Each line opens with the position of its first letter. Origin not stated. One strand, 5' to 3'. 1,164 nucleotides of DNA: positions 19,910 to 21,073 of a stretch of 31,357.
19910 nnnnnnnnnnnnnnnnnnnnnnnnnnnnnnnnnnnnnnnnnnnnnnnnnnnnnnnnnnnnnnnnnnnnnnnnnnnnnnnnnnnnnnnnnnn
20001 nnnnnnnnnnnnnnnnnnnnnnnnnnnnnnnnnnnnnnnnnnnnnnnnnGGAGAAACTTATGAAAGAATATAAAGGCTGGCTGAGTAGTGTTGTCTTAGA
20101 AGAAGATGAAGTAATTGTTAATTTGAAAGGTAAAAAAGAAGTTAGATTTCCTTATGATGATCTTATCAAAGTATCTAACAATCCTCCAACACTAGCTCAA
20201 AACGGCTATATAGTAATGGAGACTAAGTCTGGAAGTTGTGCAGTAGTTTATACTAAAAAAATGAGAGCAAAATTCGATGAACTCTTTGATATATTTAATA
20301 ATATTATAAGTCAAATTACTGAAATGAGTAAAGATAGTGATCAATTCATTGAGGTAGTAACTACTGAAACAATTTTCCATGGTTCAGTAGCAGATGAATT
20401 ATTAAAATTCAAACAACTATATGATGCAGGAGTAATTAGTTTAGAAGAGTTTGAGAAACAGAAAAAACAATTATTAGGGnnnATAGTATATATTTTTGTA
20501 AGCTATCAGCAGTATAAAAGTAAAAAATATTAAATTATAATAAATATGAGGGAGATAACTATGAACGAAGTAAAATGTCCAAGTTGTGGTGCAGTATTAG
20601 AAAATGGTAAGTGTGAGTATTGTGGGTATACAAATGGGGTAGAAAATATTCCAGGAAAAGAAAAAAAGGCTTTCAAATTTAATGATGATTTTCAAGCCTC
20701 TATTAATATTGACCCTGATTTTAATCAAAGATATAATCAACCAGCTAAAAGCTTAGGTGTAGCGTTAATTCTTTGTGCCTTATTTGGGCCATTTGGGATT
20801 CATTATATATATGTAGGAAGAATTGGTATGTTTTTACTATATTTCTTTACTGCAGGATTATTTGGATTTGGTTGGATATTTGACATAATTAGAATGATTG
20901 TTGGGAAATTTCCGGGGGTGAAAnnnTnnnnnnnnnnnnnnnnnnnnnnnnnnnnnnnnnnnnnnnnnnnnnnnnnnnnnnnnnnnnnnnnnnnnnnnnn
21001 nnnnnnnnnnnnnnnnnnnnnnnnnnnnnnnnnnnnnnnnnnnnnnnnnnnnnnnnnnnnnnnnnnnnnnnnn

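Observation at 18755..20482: Three tandem paralogues with PH-like domain(s) and a C-terminal SHOCT domain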

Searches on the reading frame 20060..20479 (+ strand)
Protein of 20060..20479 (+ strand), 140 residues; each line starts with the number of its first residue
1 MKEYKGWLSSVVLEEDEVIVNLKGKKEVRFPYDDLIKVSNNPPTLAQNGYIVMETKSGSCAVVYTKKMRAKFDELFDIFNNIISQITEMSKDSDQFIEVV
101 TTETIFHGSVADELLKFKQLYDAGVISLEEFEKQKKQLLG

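Call 3: search_protein_families(library=pfam, proteins=[window:20060-20479:+], max_evalue=1)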
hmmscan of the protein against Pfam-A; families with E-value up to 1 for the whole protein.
window:20060-20479:+ (140 aa): 4 families
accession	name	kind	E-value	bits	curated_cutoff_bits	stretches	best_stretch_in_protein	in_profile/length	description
PF09851.14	SHOCT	-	2.2e-08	34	27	1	112-139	1-28/28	Short C-terminal domain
PF05120.17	GvpG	-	9.8e-05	22.9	30.6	1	98-139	21-62/67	Gas vesicle protein G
PF02075.23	RuvC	-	0.0025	18.2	22.2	1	43-133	6-92/148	Crossover junction endodeoxyribonuclease RuvC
PF11850.13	DUF3370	-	0.15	11.3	25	1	39-96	18-74/422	Protein of unknown function (DUF3370)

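Call 9: search_protein_families(library=ncbifam, proteins=[window:20060-20479:+], max_evalue=1)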
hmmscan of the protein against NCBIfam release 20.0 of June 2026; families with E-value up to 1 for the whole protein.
window:20060-20479:+ (140 aa): 2 families
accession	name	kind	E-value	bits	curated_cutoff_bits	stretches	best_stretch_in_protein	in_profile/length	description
NF011226.0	PRK14633.1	equivalog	0.047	13.6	205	1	4-42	111-147/150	ribosome maturation factor RimP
TIGR00228.1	ruvC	equivalog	0.076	12.9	100.65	1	47-122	10-83/156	crossover junction endodeoxyribonuclease RuvC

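Call 10: search_protein_families(library=padloc, proteins=[window:20060-20479:+], max_evalue=1)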
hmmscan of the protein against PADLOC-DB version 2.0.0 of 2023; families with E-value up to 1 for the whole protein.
window:20060-20479:+ (140 aa): 1 family
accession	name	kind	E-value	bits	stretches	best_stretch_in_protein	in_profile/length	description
PDLC03833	BnzA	-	0.00013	18.8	1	11-100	63-156/544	-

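Call 39: predict_structure(alignment_id=A4)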
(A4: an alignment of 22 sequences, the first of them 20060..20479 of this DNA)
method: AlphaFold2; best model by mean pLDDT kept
length: 140 residues; sequences in the alignment: 22
mean_pLDDT: 88.2   pTM: 0.60
mean pLDDT of the five models: 88.2, 87.2, 85.1, 84.0, 83.4
residues with pLDDT >= 90: 107; 70-90: 16; 50-70: 6; < 50: 11
segments of 3 or more residues with pLDDT < 50: 96-106
pLDDT, mean of each block of 10 residues (from residue 1): 95 97 94 96 96 96 96 97 90 53 53 89 93 89
secondary structure, 60 per line:
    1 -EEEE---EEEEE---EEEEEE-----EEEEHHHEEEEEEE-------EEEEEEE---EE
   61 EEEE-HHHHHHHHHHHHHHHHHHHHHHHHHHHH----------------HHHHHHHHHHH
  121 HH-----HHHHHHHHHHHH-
elements in order: E2-5 E9-13 E17-22 E28-31 E35-41 E49-55 E59-64 H66-93 H110-122 H128-139

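Call 77: search_protein_families(library=phrogs, proteins=[window:20060-20479:+], max_evalue=0.01)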
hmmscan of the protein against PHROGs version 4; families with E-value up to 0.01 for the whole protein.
window:20060-20479:+ (140 aa): 4 families
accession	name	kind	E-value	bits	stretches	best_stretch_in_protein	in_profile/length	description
phrog_888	-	unknown function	6e-15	56.7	1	47-140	187-270/271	-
phrog_2700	-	unknown function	5.7e-12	46.7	1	23-140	220-330/331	-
phrog_33222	-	unknown function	0.00014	23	1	67-140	193-257/258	-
phrog_37018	-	unknown function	0.0061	17.8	0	109-139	4-34/157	-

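Call 88: fold_search(model_id=the predicted structure, library=viral)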
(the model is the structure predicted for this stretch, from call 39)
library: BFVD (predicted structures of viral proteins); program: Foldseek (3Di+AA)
matches with E <= 10: 1073; with E <= 0.001: 6
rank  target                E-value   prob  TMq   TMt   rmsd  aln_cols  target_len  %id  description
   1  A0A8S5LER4            1.1e-05  1.00  0.42  0.25  14.4       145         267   21  Bacterial PH domain protein [Siphoviridae sp. ct3CA7]
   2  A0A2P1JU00            7.3e-05  1.00  0.49  0.24   6.0       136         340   18  Putative tail tape measure protein [Anoxybacillus phage A403]
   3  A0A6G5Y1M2            9.1e-05  1.00  0.51  0.22   9.4       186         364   15  (no name in the UniProt tables at hand)
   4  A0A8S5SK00            3.8e-04  1.00  0.40  0.16  17.6       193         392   22  Short C-terminal domain [Siphoviridae sp. ctFIm6]
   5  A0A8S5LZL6            4.7e-04  1.00  0.44  0.27  11.6       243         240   11  Short C-terminal domain [Caudovirales sp. ct7oE3]
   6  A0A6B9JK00            5.0e-04  1.00  0.53  0.70   3.6        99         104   19  (no name in the UniProt tables at hand)
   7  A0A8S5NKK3            1.2e-03  0.99  0.28  0.19  15.0       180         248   17  Short C-terminal domain [Siphoviridae sp. ctiJI15]
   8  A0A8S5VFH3            2.8e-03  0.98  0.23  0.15  11.5       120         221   26  Uncharacterized protein [Siphoviridae sp. ct1da40]
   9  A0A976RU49            4.9e-03  1.00  0.46  0.65   3.1        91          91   13  (no name in the UniProt tables at hand)
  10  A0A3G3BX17            4.9e-03  1.00  0.38  0.61   4.0        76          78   12  Uncharacterized protein [Bacillus phage vB_BpsS-36]
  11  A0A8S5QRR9            9.6e-03  1.00  0.48  0.47   4.4       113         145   12  Uncharacterized protein [Siphoviridae sp. ct2773]
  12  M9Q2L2                1.0e-02  1.00  0.43  0.30  11.3       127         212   13  (no name in the UniProt tables at hand)
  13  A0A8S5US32            1.1e-02  1.00  0.47  0.40   6.1       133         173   11  Uncharacterized protein [Siphoviridae sp. ctksc2]
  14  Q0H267                1.3e-02  1.00  0.39  0.28   4.2        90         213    9  Uncharacterized protein [Geobacillus phage GBSV1]
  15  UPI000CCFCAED         1.4e-02  1.00  0.40  0.22   3.7        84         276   13  (no name look-up for this kind of identifier)
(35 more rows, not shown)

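Call 99: search_protein_families(library=padloc, alignment_id=A4, max_evalue=0.01)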
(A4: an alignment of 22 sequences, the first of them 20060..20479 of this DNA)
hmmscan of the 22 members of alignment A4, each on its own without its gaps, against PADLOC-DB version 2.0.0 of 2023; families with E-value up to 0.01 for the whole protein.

A. member 1, window:20060-20479:+ (140 aa): 1 family
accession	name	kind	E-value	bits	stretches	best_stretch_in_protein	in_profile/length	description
PDLC03833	BnzA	-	0.00013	18.8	1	11-100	63-156/544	-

B. families by the number of members that match (of 22 scanned): 4 families
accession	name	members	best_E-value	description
PDLC01247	DEDDh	1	1.4e-33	"CAS-I,CAS-II,CAS-III,CAS-IV,CAS-V,CAS-VI; associated"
PDLC05027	PDC-S48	1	3.9e-18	-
PDLC00753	Effector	1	7.4e-08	Exonuclease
PDLC03833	BnzA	1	0.00013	-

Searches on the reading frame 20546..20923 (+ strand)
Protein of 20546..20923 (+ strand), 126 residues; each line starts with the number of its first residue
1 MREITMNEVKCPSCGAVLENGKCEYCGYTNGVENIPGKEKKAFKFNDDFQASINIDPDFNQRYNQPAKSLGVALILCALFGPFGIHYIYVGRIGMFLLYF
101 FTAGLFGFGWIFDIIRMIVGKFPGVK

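Call 3: search_protein_families(library=pfam, proteins=[window:20546-20923:+], max_evalue=1)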
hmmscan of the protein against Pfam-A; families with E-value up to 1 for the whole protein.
window:20546-20923:+ (126 aa): 12 families
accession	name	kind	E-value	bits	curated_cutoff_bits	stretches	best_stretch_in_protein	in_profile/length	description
PF05154.21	TM2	-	6.6e-12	45.9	27.9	1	67-115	2-51/51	TM2 domain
PF13248.11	Zn_ribbon_3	-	0.0063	16.4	27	1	8-28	2-24/26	zinc-ribbon domain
PF12773.13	DZR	-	0.0075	16.9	27.3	1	4-30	8-34/45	Double zinc ribbon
PF17034.11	zinc_ribbon_16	-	0.031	14.9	27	1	8-48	38-76/125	Zinc-ribbon like family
PF21349.2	RUBY_RBDX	-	0.089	12.7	26.5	0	22-35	2-15/30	Rubrerythrin, rubredoxin-like domain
PF13240.11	Zn_Ribbon_1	-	0.11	12.7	25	1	3-17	8-22/23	zinc-ribbon domain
PF08271.17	Zn_Ribbon_TF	-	0.15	12.1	29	1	8-23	19-34/43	TFIIB zinc-binding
PF17848.7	Zn_ribbon_ACC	-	0.31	11.7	24.5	1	9-18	2-11/26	Acetyl-CoA carboxylase zinc finger domain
PF02591.20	Zn_ribbon_9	-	0.31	11.6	29.1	1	9-18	24-33/33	C4-type zinc ribbon domain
PF21319.3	zf-FCS_1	-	0.43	11.1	26.6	1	22-33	2-13/31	Zinc finger, FCS-type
PF24463.1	DUF7577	-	0.57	10.3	28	0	9-17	3-11/27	Domain of unknown function (DUF7577)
PF07282.18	Cas12f1-like_TNB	-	0.71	10.5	26.3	0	10-29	30-49/60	Cas12f1-like, TNB domain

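Call 9: search_protein_families(library=ncbifam, proteins=[window:20546-20923:+], max_evalue=1)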
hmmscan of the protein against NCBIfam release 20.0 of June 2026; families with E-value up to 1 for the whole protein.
window:20546-20923:+ (126 aa): 4 families
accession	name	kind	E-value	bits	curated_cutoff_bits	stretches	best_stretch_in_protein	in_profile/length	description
NF041910.1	HVO_0416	equivalog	0.14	12.1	80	1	6-29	32-57/58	HVO_0416 family zinc finger protein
NF011453.0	PRK14873.1-3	equivalog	0.14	10.2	812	1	7-49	413-455/653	primosome assembly protein PriA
NF003103.0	PRK04023.1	equivalog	0.14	9.7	1269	1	3-36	625-659/1125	DNA polymerase II large subunit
NF001669.0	PRK00432.1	equivalog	0.85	9.6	54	0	3-30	21-53/58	30S ribosomal protein S27ae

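Call 10: search_protein_families(library=padloc, proteins=[window:20546-20923:+], max_evalue=1)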
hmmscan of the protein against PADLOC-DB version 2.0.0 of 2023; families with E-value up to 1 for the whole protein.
window:20546-20923:+ (126 aa): 0 families

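Call 77: search_protein_families(library=phrogs, proteins=[window:20561-20923:+], max_evalue=0.01)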
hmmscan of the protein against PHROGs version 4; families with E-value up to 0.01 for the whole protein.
window:20561-20923:+ (121 aa): 8 families
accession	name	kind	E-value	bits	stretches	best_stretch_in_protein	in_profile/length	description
phrog_10292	-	unknown function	1.2e-12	49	1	4-114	4-83/136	-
phrog_10772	-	unknown function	1.8e-09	38.7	1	63-112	2-53/82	-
phrog_8793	-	unknown function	1e-06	30.1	1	63-110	2-49/81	-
phrog_27357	-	unknown function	5e-05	24.6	1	57-107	29-80/112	-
phrog_10680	-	unknown function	9.3e-05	23.5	1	24-97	38-110/144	-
phrog_29656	-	unknown function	0.0017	19.4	0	67-111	29-84/136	-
phrog_1919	-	unknown function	0.0018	19.4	1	1-41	1-39/105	-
phrog_32725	-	unknown function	0.0042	18.2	1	55-110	26-79/106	-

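Call 92: search_dna_similar(query=window:20561-20923:+, collection=phages, mode=protein, max_evalue=0.001, max_rows=25)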
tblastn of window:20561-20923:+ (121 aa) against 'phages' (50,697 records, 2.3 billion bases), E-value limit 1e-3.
Records with a match: 28; places in all: 28; records where one place covers at least 80% of the query: 2.
Best place of each record, by identity: <60% 28.
By first word of the organism name: Aeromonas 24; Roseburia 2; Bacteriophage 1; Phage 1.
By host as written in the record: Aeromonas hydrophila BIOTECH 10089 9; Aeromonas salmonicida 7; - 4; Aeromonas salmonicida M15879-11 2; Aeromonas hydrophila 1; Aeromonas salmonicida 08-2783 1; Aeromonas salmonicida HER1084 1; Aeromonas salmonicida HER1098 1; and 2 more.
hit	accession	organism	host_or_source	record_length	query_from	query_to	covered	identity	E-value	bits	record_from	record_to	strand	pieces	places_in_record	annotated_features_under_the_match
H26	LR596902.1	Roseburia phage Jekyll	-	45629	4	117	94%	37.6%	1e-16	80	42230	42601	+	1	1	putative restriction endonuclease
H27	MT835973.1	Bacteriophage sp.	human fecal samples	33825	6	113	89%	33.6%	3e-12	67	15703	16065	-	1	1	record has no annotation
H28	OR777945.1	Phage nd4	-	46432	56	117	51%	45.2%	4e-9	58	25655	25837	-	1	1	hypothetical protein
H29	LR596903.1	Roseburia phage Shimadzu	-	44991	63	117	45%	47.3%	3e-9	59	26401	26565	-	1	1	orf32: hypothetical protein with TM2 domain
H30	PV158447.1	Aeromonas phage AhC3_1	Aeromonas hydrophila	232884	63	109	39%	53.2%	1e-6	51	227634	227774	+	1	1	hypothetical protein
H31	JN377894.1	Aeromonas phage Aes508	Aeromonas salmonicida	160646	63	109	39%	44.7%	1e-3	43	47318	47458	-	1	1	hypothetical protein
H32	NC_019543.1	Aeromonas phage Aes508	Aeromonas salmonicida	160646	63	109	39%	44.7%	1e-3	43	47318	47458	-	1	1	hypothetical protein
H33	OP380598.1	Aeromonas phage avDM14-QBC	Aeromonas hydrophila BIOTECH 10089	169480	52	109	48%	36.2%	7e-4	43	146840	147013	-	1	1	hypothetical protein (x2)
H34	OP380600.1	Aeromonas phage avDM7-IJDJ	Aeromonas hydrophila BIOTECH 10089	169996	52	109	48%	36.2%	7e-4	43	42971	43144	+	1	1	hypothetical protein (x2)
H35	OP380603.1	Aeromonas phage avDM9-HANS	Aeromonas hydrophila BIOTECH 10089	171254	52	109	48%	36.2%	7e-4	43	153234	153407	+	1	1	hypothetical protein (x2)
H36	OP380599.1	Aeromonas phage avDM10-HWA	Aeromonas hydrophila BIOTECH 10089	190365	52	109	48%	36.2%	7e-4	43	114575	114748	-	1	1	hypothetical protein (x2)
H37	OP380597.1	Aeromonas phage UP87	Aeromonas hydrophila BIOTECH 10089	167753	52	109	48%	36.2%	9e-4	43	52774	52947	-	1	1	hypothetical protein (x2)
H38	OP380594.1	Aeromonas phage B614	Aeromonas hydrophila BIOTECH 10089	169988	52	109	48%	36.2%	9e-4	43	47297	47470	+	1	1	hypothetical protein (x2)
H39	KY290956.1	Aeromonas phage L9-6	Aeromonas salmonicida 08-2783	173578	63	109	39%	42.6%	2e-4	45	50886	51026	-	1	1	hypothetical protein (x2)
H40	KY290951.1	Aeromonas phage 31.2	Aeromonas salmonicida HER1084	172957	63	109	39%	42.6%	3e-4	44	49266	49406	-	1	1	hypothetical protein (x2)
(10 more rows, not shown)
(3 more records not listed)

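Call 93: get_annotated_region(hit=H26, flank=4000)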
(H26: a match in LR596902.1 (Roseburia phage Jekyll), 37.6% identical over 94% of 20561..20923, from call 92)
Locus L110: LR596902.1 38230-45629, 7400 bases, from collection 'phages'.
description: Roseburia phage Jekyll genome assembly, chromosome: 1.
organism: Roseburia phage Jekyll (NCBI taxid 2570912)
taxonomy: Viruses; Duplodnaviria; Heunggongvirae; Uroviricota; Caudoviricetes
host: -; source: -; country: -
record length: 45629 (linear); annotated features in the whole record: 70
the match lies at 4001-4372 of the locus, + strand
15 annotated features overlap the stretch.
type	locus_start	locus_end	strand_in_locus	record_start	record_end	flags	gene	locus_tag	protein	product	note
CDS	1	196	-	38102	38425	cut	-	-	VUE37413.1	hypothetical protein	-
CDS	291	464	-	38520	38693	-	-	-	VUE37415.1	hypothetical protein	-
CDS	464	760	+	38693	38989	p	-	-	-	-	hypothetical protein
CDS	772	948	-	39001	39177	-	-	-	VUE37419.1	hypothetical protein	-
CDS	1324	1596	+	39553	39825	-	-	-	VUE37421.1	hypothetical protein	-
CDS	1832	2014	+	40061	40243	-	-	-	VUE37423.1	hypothetical protein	-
CDS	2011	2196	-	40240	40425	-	-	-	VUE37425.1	hypothetical protein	-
CDS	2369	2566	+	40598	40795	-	-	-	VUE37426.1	hypothetical protein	-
CDS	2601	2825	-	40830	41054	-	-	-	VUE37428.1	hypothetical protein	-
CDS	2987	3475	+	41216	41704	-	-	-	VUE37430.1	putative anti-toxin, Xre-like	-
CDS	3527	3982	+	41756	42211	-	-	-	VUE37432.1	putative toxin component of TA system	-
CDS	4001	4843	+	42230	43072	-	-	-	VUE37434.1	putative restriction endonuclease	-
CDS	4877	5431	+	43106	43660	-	-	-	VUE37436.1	protease, ATP dependent, HslV-like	-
CDS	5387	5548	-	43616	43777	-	-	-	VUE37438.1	hypothetical protein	-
CDS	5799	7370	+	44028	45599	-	-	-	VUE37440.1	integrase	-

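Call 94: search_protein_families(library=pfam, proteins=[L110:4001-4840:+, L110:3527-3979:+], max_evalue=0.01)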
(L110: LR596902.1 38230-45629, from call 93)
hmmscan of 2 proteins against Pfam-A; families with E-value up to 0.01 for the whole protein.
L110:4001-4840:+ (280 aa): 5 families
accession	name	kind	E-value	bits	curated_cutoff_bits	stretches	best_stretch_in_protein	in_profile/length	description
PF04471.18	Mrr_cat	-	1.8e-30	105.8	21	1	164-273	2-115/115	Restriction endonuclease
PF05154.21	TM2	-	3.7e-18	65.9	27.9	1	69-117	2-51/51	TM2 domain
PF22722.2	NA-iREase1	-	1.2e-09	38.5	27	1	178-269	8-104/106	NACHT-associated inactive Restriction Endonuclease 1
PF13156.12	Mrr_cat_2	-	1.1e-06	29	22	1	189-230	23-68/127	Restriction endonuclease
PF10356.15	RRG7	-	0.0058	16.5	22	0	167-202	5-41/185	Required for respiratory growth protein 7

L110:3527-3979:+ (151 aa): 1 family
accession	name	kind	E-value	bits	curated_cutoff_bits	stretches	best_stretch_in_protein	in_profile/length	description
PF06114.19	Peptidase_M78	-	4.2e-07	30.2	22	1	30-119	27-120/123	IrrE N-terminal-like domain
